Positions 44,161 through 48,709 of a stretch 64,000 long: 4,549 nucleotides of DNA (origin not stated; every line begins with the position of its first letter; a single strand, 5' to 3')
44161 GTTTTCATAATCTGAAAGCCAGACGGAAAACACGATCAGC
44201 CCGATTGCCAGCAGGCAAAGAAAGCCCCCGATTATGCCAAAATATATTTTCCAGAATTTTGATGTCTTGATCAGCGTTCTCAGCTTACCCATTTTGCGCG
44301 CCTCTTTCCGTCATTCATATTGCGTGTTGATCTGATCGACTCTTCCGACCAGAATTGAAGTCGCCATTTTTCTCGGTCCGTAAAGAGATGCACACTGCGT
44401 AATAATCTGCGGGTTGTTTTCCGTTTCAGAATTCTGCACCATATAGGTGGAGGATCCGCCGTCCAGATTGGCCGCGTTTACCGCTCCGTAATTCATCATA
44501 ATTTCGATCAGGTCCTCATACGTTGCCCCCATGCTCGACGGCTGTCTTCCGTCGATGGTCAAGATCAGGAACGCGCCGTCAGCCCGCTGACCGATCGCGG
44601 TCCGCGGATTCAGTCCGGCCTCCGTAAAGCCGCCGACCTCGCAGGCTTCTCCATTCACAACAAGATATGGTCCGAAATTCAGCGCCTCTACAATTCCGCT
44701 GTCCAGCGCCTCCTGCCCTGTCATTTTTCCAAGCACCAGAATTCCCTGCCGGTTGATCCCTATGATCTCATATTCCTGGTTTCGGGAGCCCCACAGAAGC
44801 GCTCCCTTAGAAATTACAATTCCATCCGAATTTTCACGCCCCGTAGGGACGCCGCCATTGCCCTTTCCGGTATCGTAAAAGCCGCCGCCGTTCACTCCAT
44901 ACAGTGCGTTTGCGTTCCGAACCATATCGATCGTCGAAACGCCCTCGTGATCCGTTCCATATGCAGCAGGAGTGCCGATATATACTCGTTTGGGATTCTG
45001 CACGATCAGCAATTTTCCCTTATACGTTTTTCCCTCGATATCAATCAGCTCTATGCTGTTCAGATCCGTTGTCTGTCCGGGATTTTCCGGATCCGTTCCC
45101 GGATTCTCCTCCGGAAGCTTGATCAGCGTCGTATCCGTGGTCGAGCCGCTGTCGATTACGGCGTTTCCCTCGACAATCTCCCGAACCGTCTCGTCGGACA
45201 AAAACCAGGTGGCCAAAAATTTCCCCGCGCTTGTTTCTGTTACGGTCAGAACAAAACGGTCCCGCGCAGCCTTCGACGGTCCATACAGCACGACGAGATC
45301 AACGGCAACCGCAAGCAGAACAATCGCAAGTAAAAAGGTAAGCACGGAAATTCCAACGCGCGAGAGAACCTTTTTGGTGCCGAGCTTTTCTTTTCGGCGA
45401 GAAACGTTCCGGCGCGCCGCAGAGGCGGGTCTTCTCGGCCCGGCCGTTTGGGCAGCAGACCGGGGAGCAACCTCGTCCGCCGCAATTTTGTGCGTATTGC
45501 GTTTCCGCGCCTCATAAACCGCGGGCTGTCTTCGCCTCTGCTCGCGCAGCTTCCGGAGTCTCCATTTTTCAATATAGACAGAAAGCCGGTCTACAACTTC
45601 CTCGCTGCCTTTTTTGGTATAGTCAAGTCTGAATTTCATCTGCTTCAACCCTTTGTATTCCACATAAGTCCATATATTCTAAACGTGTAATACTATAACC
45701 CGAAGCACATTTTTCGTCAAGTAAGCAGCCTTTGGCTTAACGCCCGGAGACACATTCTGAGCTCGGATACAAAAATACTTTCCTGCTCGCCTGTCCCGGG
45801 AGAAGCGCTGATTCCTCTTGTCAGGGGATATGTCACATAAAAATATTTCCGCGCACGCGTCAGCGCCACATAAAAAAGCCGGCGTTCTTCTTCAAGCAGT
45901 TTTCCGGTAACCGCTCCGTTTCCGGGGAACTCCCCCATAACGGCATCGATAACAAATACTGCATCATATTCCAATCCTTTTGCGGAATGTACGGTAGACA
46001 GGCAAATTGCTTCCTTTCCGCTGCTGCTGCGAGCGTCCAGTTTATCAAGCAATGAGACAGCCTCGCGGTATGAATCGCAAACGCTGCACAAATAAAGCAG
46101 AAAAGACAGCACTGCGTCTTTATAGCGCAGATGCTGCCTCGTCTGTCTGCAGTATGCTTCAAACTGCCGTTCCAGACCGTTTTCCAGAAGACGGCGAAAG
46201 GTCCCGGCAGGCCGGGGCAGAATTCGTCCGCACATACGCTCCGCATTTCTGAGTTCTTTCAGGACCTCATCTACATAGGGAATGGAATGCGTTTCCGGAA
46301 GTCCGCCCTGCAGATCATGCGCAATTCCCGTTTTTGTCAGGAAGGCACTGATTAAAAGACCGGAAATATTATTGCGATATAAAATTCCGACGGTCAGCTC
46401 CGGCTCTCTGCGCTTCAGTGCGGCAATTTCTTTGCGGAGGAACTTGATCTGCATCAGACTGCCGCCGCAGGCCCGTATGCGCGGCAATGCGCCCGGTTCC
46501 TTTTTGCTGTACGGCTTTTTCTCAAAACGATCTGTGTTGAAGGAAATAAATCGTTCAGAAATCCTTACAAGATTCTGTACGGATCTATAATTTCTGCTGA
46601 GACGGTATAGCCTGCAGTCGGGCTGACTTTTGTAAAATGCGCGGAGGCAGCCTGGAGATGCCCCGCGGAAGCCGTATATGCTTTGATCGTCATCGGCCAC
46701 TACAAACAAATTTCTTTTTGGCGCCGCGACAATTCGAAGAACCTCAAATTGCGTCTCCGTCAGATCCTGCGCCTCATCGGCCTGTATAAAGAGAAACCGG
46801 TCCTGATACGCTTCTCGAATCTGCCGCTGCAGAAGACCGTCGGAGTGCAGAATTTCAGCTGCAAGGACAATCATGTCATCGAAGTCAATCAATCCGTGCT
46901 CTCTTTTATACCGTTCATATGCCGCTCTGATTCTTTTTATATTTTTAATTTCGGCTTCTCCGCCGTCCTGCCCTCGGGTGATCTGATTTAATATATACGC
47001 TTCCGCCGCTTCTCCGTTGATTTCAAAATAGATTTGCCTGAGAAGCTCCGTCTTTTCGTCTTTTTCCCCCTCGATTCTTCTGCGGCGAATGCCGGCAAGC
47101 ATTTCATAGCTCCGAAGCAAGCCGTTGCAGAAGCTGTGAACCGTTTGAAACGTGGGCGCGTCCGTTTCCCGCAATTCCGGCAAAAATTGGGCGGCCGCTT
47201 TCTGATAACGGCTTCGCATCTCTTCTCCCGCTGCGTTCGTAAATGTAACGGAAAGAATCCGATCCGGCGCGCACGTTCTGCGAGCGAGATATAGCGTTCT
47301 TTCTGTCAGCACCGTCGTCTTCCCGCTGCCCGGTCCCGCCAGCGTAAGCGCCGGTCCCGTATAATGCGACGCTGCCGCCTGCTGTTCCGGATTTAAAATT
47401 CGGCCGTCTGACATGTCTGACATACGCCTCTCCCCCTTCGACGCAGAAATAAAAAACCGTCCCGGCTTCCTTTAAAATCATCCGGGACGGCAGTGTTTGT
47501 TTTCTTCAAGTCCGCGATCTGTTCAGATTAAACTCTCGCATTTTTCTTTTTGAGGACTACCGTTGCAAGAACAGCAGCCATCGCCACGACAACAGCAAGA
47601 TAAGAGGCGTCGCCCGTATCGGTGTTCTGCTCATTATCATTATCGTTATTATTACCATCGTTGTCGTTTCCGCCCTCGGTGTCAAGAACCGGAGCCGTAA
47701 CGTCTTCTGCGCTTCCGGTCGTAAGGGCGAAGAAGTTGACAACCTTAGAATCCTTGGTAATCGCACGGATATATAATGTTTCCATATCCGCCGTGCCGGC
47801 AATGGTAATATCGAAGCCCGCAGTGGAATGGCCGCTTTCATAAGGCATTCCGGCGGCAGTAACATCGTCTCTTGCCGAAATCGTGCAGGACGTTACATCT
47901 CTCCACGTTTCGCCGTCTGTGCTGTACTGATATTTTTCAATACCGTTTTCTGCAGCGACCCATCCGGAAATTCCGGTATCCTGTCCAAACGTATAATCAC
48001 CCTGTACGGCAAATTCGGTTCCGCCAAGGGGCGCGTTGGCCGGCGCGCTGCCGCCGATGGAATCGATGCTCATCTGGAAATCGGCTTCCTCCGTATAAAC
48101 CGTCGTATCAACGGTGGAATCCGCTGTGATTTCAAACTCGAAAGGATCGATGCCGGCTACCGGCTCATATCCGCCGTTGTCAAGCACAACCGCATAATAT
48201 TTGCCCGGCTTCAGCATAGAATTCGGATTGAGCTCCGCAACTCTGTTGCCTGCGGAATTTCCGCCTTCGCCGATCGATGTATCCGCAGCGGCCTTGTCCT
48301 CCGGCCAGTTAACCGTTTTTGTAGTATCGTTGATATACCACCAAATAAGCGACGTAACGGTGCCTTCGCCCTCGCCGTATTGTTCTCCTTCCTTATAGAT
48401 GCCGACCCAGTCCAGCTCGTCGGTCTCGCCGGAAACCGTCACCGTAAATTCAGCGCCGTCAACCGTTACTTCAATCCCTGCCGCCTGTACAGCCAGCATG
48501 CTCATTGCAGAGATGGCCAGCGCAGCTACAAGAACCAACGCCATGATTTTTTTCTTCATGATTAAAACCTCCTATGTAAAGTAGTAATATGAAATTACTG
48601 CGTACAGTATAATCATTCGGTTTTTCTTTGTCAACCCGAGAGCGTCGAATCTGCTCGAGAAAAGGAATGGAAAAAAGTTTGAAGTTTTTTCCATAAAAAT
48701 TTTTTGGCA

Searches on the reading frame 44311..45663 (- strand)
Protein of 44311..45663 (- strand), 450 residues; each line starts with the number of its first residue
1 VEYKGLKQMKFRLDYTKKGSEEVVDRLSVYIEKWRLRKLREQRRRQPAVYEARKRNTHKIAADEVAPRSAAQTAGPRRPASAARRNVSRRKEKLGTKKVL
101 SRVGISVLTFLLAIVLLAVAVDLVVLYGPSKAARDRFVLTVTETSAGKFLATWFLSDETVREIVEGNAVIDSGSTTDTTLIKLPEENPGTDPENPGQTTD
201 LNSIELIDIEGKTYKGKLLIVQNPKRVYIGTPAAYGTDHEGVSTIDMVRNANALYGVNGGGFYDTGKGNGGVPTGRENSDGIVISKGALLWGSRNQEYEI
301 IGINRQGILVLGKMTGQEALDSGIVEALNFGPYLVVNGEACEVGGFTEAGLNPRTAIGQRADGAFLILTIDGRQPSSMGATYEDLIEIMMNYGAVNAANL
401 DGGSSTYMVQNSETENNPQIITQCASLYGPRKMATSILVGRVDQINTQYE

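Call 35: search_protein_families(library=pfam, proteins=[window:44311-45663:-], max_evalue=0.001)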
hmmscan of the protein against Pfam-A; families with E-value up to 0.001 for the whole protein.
window:44311-45663:- (450 aa): 1 family
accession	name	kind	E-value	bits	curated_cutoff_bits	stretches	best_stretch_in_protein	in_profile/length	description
PF09992.14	NAGPA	-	7.8e-38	130.8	25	1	252-439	2-168/169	Phosphodiester glycosidase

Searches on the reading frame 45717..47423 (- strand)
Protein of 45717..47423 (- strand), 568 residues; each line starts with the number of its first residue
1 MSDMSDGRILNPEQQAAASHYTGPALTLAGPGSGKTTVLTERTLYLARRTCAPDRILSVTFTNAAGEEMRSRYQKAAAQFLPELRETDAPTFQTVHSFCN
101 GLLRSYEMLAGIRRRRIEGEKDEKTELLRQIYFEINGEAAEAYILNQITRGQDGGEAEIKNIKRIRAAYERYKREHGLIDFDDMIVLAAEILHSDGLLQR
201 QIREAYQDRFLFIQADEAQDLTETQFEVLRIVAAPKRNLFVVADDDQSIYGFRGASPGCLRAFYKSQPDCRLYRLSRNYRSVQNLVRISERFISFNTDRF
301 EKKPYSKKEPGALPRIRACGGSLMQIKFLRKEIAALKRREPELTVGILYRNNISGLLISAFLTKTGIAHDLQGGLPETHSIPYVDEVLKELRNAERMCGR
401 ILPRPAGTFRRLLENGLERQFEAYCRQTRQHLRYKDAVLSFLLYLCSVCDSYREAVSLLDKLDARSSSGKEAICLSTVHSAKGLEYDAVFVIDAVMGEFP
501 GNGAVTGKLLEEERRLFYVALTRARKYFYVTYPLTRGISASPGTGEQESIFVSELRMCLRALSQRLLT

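Call 35: search_protein_families(library=pfam, proteins=[window:45717-47423:-], max_evalue=0.001)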
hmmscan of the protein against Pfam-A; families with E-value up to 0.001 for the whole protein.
window:45717-47423:- (568 aa): 8 families
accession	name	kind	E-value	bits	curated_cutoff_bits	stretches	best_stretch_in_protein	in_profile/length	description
PF00580.27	UvrD-helicase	-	1.6e-55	189.1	23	1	10-266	1-269/271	UvrD/REP helicase N-terminal domain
PF13361.12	UvrD_C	-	3.5e-34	119.2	25.6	2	459-532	273-347/350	UvrD-like helicase C-terminal domain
PF13245.12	AAA_19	-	1.1e-16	61.7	25.1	1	20-253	9-134/134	AAA domain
PF13538.12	UvrD_C_2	-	1e-11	44.9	27.4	1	473-530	2-51/52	UvrD-like helicase C-terminal domain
PF01443.25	Viral_helicase1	-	8.7e-05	22.9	21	0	473-529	177-225/228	Viral superfamily 1 RNA helicase core domain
PF13087.12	AAA_12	-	0.00018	21.6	27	1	451-530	117-190/195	AAA domain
PF13086.12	AAA_11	-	0.00059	20.1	27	1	14-80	6-75/257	AAA domain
PF13401.12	AAA_22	-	0.00077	20.2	27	0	180-233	64-108/130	AAA domain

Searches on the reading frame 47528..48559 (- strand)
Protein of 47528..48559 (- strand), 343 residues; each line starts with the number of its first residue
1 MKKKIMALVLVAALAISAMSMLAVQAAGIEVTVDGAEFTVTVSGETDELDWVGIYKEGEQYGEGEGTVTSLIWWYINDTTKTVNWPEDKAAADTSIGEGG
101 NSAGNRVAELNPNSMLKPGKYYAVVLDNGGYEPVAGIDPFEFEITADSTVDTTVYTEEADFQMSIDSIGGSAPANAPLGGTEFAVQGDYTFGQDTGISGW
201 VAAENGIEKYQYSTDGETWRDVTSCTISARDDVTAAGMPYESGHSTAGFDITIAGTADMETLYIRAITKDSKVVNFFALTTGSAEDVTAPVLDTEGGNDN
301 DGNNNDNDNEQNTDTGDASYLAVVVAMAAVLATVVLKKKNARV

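Call 4: search_protein_families(library=ncbifam, proteins=[window:47528-48559:-], max_evalue=10)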
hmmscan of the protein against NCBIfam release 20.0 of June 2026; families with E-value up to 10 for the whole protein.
window:47528-48559:- (343 aa): 3 families
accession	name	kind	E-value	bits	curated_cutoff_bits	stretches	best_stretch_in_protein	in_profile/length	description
NF040942.2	hypo_ExtJ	equivalog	0.00052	20.4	52.5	1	2-48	1-48/77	selenite/tellurite reduction operon protein ExtJ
NF033802.1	AimP_fam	subfamily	0.078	13.2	35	1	1-18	1-18/43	lysogeny pheromone AimP family peptide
NF041742.1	WGxxGxxG_fam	subfamily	1.4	9.5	35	1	1-34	1-32/69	WGxxGxxG family protein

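Call 5: search_protein_families(library=pfam, proteins=[window:47528-48559:-], max_evalue=1)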
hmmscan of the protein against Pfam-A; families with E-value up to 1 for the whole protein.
window:47528-48559:- (343 aa): 0 families

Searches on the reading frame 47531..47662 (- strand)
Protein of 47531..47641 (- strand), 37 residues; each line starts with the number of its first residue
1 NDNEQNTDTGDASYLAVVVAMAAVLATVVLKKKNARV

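Call 6: search_protein_families(library=ncbifam, proteins=[window:47531-47641:-], max_evalue=10)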
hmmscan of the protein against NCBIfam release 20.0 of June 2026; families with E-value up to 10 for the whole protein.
seq(37 aa): 3 families
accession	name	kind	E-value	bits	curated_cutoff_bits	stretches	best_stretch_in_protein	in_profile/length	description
NF033846.1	Rumino_NPXTG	domain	0.0023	18.2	23.5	1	6-34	1-30/30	NPXTG-anchored protein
TIGR03141.1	cytochro_ccmD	equivalog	0.05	13.7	25.95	1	12-34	12-34/47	heme exporter protein CcmD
TIGR01167.1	LPXTG_anchor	domain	0.052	14.2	15.9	1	9-34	5-33/34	LPXTG cell wall anchor domain-containing protein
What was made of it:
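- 47531..47626 (-): Sorting tail NTDTGD-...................-KKKNARV of the 343-aa secreted protein encoded at 47528-48559. NF033846 scores 18.2 bits on the tail alone (call 6).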

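Call 7: search_protein_families(library=pfam, proteins=[window:47531-47641:-], max_evalue=10)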
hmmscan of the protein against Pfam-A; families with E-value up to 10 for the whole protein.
seq(37 aa): 0 families

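Call 38: find_related_loci(query=A4, collection=genome_contigs, flank=10000)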
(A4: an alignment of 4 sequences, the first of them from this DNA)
Query A4 (44 aa) in genome_contigs; peptide patterns used: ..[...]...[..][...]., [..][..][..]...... (x = any residue, [..] = any of these).
599 stretches matched a pattern (row limit reached: there are more); 2 encode a relative of the query (tblastn E <= 1e-3); 2 distinct loci.
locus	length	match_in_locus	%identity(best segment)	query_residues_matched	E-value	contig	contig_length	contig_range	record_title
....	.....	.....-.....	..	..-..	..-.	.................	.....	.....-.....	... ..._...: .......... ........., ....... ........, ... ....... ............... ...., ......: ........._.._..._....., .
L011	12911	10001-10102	97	11-44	3e-8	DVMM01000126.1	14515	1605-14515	MAG TPA_asm: Candidatus Egerieisoma faecipullorum isolate CHK195-4489 CHK195__C210099_L14515_ERR3414590, whole genome sh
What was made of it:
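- Tried and rejected: Tail alignment against GTDB genomes returned only two confirmed loci, both orthologues of the 47528 protein (call 38).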
